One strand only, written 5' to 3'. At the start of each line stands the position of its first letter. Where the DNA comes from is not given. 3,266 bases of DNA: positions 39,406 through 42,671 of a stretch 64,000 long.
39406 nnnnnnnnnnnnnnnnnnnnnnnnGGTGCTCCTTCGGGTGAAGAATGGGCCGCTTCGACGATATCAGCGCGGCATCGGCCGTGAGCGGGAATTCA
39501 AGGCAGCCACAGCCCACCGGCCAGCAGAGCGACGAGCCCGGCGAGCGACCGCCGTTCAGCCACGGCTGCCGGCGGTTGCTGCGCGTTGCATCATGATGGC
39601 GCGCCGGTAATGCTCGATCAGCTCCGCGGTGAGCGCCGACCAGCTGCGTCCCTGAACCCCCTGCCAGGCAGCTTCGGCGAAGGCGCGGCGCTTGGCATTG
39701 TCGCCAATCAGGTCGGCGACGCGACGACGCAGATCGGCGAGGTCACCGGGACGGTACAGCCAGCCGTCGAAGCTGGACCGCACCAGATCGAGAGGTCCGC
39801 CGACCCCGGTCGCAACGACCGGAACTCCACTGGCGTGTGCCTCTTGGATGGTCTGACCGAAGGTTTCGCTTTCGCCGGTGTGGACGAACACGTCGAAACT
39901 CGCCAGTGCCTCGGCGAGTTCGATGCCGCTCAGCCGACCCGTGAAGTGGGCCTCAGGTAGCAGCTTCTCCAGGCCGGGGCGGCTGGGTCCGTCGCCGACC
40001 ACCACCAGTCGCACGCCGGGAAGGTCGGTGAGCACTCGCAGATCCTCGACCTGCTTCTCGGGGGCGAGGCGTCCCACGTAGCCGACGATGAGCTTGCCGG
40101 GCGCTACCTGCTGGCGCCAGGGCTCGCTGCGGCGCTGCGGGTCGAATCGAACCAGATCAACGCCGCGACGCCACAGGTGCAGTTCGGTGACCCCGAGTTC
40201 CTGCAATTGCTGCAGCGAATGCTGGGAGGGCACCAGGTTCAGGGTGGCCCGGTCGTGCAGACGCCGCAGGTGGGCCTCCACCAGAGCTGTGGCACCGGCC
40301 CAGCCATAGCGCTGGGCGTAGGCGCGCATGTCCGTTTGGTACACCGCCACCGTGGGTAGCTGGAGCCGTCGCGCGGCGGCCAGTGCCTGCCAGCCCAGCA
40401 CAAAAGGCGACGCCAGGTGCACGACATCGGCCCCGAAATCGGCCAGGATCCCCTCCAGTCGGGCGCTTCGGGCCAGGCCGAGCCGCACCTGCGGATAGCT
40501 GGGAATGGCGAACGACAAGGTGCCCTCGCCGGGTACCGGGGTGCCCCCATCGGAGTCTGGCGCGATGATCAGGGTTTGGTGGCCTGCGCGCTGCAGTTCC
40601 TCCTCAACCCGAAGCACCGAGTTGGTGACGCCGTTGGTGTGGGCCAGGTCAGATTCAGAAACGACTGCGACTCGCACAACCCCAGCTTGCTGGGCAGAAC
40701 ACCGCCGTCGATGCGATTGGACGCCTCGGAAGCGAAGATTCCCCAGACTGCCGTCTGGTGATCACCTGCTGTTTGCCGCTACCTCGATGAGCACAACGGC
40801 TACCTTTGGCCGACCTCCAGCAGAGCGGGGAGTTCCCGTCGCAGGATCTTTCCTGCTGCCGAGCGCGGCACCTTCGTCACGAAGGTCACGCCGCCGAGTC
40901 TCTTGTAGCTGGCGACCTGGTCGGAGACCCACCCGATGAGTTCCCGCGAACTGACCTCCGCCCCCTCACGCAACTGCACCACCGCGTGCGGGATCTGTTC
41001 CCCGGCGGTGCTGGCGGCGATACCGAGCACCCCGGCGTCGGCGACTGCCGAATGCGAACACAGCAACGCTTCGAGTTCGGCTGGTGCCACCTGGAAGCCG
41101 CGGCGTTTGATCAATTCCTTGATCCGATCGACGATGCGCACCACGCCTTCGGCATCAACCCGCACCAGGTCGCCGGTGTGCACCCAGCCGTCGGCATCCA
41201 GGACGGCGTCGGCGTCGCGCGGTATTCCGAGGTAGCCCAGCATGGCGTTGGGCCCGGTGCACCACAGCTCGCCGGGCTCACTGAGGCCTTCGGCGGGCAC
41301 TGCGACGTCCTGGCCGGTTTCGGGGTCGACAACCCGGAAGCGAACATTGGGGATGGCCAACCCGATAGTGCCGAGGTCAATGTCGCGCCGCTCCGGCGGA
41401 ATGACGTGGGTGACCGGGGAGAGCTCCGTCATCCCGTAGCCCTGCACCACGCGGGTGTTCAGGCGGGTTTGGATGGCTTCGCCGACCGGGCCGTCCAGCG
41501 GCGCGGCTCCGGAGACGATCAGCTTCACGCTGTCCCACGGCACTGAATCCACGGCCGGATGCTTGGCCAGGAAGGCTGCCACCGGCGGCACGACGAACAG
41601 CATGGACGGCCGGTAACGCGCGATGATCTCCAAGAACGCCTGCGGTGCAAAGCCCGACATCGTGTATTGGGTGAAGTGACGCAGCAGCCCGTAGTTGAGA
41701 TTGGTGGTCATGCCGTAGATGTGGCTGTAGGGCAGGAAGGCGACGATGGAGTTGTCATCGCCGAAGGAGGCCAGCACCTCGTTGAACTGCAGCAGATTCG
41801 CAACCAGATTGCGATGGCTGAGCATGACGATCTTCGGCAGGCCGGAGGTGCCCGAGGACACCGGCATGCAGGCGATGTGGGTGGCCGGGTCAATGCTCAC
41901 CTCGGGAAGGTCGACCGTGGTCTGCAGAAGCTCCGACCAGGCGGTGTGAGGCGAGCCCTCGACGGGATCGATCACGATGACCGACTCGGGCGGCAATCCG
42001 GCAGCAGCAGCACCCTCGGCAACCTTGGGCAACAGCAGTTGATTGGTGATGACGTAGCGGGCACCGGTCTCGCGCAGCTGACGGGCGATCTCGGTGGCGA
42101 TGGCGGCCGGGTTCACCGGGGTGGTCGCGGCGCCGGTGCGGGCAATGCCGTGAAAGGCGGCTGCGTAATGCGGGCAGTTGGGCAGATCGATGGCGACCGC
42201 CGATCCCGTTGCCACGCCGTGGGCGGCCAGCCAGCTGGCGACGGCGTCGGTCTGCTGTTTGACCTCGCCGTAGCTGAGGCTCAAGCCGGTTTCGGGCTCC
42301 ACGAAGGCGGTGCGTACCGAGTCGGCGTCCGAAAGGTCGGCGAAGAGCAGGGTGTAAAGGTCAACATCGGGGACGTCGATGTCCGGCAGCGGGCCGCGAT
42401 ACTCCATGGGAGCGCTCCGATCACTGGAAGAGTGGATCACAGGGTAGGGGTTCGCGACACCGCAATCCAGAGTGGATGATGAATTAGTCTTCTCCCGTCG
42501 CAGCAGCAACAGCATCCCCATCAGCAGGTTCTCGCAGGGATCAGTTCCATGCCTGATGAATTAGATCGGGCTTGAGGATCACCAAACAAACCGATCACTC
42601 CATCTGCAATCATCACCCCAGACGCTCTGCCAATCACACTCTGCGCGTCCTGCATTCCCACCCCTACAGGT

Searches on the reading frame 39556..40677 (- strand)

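Call 76: search_protein_families(library=pfam, proteins=[window:39556-40677:-], max_evalue=0.0001)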
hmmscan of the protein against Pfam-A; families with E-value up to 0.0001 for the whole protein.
window:39556-40677:- (373 aa): 5 families
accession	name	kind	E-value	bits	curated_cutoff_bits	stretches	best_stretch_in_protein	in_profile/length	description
PF13439.12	Glyco_transf_4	-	2.5e-26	93.1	28.5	1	15-176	2-169/170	Glycosyltransferase Family 4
PF00534.26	Glycos_transf_1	-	1.1e-24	87.3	26.4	1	185-337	5-169/172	Glycosyl transferases group 1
PF13692.12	Glyco_trans_1_4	-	4.9e-21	75.9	27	1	197-326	3-142/142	Glycosyl transferases group 1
PF13579.12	Glyco_trans_4_4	-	5e-17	63.1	29.7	1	15-164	1-148/158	Glycosyl transferase 4-like domain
PF13524.12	Glyco_trans_1_2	-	1e-05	25.9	25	1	214-342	7-130/144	Glycosyl transferase-like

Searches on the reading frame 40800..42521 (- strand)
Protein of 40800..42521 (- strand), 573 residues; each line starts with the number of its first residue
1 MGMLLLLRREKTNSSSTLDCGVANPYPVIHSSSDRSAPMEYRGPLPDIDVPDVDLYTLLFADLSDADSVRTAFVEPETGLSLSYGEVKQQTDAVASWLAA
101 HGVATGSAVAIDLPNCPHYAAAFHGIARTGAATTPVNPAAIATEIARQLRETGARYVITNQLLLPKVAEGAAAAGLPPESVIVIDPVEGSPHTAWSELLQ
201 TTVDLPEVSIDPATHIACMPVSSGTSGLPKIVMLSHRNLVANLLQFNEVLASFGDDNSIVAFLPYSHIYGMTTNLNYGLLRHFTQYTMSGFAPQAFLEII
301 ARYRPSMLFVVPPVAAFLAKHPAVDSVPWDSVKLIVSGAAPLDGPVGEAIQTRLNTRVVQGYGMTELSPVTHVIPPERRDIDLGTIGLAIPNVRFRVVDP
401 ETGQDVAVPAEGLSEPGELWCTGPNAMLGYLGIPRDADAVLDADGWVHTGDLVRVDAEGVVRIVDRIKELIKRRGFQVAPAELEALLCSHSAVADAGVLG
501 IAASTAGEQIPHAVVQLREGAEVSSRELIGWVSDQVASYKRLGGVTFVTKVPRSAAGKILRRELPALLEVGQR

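Call 76: search_protein_families(library=pfam, proteins=[window:40800-42521:-], max_evalue=0.0001)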
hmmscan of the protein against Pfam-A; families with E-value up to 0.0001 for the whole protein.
window:40800-42521:- (573 aa): 2 families
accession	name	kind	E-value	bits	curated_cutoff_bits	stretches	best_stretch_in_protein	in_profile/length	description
PF00501.34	AMP-binding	-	3.2e-79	266.9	29.9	1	70-431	11-384/384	AMP-binding enzyme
PF13193.12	AMP-binding_C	-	3.3e-13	50.8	24.5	1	482-558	1-76/76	AMP-binding enzyme C-terminal domain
